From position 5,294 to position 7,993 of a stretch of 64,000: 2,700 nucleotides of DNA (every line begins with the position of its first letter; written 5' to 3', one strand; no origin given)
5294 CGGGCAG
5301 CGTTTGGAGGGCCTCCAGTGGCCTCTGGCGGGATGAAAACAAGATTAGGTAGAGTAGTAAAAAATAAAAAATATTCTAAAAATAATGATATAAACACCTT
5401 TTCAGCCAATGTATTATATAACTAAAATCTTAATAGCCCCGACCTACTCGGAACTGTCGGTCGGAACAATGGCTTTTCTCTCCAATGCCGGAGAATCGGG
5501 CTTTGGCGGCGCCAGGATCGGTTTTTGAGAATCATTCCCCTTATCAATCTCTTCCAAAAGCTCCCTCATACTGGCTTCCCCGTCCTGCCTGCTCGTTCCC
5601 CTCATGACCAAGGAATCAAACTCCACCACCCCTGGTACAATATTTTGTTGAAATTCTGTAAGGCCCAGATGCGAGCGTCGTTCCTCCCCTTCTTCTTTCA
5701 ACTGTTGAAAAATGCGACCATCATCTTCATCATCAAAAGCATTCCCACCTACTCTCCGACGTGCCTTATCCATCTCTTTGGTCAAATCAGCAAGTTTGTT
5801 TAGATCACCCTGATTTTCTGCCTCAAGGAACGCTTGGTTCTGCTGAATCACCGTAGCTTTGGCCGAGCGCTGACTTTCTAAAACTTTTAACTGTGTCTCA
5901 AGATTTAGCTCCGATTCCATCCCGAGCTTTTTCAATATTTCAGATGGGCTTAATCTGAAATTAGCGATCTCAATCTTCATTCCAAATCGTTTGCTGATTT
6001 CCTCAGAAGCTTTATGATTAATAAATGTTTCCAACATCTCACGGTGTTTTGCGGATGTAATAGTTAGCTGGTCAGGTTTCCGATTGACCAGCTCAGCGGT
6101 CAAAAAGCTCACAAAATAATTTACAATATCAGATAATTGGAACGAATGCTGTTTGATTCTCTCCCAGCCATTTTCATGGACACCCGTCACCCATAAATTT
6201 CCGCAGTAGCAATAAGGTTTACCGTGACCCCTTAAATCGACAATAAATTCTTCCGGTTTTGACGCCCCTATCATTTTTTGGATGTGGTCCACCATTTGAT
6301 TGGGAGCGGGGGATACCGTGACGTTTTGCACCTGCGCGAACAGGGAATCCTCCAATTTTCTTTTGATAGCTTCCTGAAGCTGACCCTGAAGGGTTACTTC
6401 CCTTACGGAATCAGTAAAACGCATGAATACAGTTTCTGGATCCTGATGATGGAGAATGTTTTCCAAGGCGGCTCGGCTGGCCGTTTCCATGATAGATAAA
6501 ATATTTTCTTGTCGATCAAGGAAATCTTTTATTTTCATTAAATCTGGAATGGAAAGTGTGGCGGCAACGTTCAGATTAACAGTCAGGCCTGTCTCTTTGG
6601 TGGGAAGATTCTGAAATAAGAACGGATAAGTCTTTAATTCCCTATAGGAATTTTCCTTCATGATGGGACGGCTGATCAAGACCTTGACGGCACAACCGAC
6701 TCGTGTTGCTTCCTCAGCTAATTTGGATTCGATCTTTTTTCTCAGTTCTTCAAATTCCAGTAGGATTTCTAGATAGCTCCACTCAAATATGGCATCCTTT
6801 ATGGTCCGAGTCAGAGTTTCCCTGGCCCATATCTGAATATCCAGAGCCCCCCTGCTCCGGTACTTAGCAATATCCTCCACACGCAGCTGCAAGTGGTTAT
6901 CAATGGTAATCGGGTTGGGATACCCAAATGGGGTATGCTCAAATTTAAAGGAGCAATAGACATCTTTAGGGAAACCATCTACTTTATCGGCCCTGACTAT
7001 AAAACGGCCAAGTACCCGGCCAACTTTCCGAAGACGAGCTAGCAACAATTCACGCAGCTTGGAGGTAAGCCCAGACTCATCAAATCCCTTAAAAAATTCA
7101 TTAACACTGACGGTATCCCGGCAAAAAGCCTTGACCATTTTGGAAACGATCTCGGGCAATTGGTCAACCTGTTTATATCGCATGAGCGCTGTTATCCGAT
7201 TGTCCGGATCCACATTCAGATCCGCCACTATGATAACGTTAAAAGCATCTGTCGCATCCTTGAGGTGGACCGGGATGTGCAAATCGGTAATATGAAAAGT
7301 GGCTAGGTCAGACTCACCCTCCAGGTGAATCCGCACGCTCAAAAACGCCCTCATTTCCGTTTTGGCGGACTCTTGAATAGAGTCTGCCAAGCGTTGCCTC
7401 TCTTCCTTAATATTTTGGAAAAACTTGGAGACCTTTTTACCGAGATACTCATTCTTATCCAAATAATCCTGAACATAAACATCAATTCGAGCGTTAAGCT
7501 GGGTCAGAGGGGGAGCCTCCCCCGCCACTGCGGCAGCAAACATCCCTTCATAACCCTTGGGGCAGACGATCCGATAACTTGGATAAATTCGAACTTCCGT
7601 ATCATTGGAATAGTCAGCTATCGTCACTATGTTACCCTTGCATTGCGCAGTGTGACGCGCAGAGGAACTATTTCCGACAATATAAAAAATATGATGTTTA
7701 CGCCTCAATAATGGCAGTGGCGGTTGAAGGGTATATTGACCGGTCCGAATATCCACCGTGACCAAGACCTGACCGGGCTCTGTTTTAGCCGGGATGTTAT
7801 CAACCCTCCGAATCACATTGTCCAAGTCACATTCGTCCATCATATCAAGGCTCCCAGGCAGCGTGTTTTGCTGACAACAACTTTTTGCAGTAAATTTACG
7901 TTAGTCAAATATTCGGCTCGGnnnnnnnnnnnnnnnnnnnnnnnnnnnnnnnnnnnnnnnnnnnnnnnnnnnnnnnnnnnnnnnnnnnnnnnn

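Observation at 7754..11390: The same short N-proximal motif occurs in all three proteins of the operon (possible homotypic or amyloid-like pairing module)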

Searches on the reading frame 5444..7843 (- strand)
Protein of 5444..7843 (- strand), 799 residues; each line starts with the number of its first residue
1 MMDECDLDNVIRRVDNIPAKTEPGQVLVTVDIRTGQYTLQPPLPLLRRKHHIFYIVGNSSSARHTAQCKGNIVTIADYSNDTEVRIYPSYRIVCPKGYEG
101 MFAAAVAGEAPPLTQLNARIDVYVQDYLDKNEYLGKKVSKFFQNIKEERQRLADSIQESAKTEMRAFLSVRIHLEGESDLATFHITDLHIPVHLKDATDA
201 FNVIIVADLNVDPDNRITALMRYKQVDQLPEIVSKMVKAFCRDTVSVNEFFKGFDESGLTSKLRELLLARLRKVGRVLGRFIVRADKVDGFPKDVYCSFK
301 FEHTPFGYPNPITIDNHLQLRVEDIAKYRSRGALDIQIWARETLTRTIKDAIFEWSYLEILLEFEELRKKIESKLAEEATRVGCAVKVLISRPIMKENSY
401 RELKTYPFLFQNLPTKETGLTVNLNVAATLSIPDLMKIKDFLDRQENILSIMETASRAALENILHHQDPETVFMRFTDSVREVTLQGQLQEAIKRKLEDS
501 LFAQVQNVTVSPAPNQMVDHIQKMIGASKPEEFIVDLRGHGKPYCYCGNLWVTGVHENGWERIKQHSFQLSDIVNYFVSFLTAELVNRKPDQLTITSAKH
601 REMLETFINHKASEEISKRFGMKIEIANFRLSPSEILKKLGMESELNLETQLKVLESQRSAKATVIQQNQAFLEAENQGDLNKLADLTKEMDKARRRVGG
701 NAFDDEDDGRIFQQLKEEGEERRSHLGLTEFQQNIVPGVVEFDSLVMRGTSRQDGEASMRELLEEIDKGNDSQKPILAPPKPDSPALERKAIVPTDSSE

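Call 3: search_protein_families(library=pfam, proteins=[window:5444-7843:-], max_evalue=1)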
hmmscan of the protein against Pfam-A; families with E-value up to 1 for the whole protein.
window:5444-7843:- (799 aa): 3 families
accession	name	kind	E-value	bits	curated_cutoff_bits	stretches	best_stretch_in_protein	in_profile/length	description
PF01145.31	Band_7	-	0.0007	20.1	23.6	0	310-386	58-137/176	SPFH domain / Band 7 family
PF19179.5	TTC3_DZIP3_dom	-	0.11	12.6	26.9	1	491-569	3-80/116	E3 ubiquitin-protein ligase TTC3/DZIP3 domain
PF03448.22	MgtE_N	-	0.4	11.7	25.9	0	683-718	5-40/102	MgtE intracellular N domain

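Call 4: search_protein_families(library=padloc, proteins=[window:5444-7843:-], max_evalue=1)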
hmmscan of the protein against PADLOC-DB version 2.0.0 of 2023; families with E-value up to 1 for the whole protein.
window:5444-7843:- (799 aa): 0 families

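Call 5: search_protein_families(library=ncbifam, proteins=[window:5444-7843:-], max_evalue=1)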
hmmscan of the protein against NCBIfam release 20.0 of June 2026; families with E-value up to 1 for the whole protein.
window:5444-7843:- (799 aa): 0 families

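Call 59: search_solved_structures(query=A5, max_evalue=1)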
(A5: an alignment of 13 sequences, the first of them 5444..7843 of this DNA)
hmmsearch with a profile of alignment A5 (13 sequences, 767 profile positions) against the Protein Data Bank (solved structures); distinct sequences matched with E-value up to 1: 1.
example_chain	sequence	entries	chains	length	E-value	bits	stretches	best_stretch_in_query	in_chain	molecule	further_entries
1naf_A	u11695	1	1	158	0.74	11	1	653-718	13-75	ADP-ribosylation factor binding protein GGA1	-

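Call 95: search_protein_families(library=pfam, alignment_id=A5, max_evalue=0.1)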
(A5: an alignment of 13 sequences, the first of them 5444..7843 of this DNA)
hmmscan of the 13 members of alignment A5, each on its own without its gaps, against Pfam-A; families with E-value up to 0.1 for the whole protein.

A. member 1, window:5444-7843:- (799 aa): 1 family
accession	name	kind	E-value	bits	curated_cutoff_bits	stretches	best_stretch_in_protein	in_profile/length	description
PF01145.31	Band_7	-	0.0007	20.1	23.6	0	310-386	58-137/176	SPFH domain / Band 7 family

B. families by the number of members that match (of 13 scanned): 9 families
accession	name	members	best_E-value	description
PF01145.31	Band_7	3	1.7e-05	SPFH domain / Band 7 family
PF02575.21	YbaB_DNA_bd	1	0.0013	YbaB/EbfC DNA-binding family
PF05589.17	DUF768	1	0.016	Protein of unknown function (DUF768)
PF09278.17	MerR-DNA-bind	1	0.059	MerR, DNA binding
PF15005.11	IZUMO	1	0.068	Izumo sperm-egg fusion, Ig domain-associated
PF13463.12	HTH_27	1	0.075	Winged helix DNA-binding domain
PF05042.19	Caleosin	1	0.083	Caleosin related protein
PF20897.3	DUF6846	1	0.087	Domain of unknown function (DUF6846)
PF18822.6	CdvA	1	0.087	CdvA-like coiled-coil domain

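Call 96: predict_structure(protein=window:5444-7843:-)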
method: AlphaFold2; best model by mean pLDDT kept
length: 799 residues; sequences in the alignment: 1
mean_pLDDT: 35.7   pTM: 0.23
mean pLDDT of the five models: 35.7, 29.7, 26.6, 26.4, 26.1
residues with pLDDT >= 90: 0; 70-90: 0; 50-70: 47; < 50: 752
segments of 3 or more residues with pLDDT < 50: 1-367, 381-659, 697-716, 721-759, 761-763, 766-799
pLDDT, mean of each block of 10 residues (from residue 1): 35 37 38 37 34 32 30 30 25 29 31 25 31 38 38 35 28 27 27 28 23 23 28 33 32 41 40 32 26 29 29 29 32 28 33 38 48 50 40 33 35 39 35 37 38 39 40 30 34 36 26 33 37 36 37 41 41 37 34 34 40 39 33 36 39 44 53 59 57 50 44 47 44 34 31 44 46 34 31 30
secondary structure, 60 per line:
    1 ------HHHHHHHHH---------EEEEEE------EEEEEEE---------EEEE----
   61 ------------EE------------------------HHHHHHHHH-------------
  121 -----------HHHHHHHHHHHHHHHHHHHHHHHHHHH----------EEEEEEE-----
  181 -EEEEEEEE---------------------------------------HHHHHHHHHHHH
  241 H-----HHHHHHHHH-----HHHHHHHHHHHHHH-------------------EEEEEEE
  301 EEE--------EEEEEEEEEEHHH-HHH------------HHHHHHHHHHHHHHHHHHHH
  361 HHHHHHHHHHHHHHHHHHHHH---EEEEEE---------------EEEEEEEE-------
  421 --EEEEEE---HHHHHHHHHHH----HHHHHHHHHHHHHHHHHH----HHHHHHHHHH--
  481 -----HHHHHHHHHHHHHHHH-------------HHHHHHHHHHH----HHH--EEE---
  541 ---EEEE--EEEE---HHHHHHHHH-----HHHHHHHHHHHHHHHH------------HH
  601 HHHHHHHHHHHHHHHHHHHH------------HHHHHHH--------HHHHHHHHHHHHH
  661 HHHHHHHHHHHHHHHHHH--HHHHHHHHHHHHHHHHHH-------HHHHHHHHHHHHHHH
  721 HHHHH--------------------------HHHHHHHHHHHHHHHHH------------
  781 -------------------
elements in order (helices of 4 or more, strands of 3 or more residues): H7-15 E25-30 E37-43 E53-56 H99-107 H132-158 E169-175 E182-189 H229-241 H247-255 H261-274 E294-303 E312-321 H341-381 E385-390 E406-413 E423-428 H432-442 H447-464 H469-478 H486-501 H515-525 E535-537 E544-547 E550-553 H557-565 H571-586 H599-620 H633-639 H648-678 H681-698 H706-725 H752-768
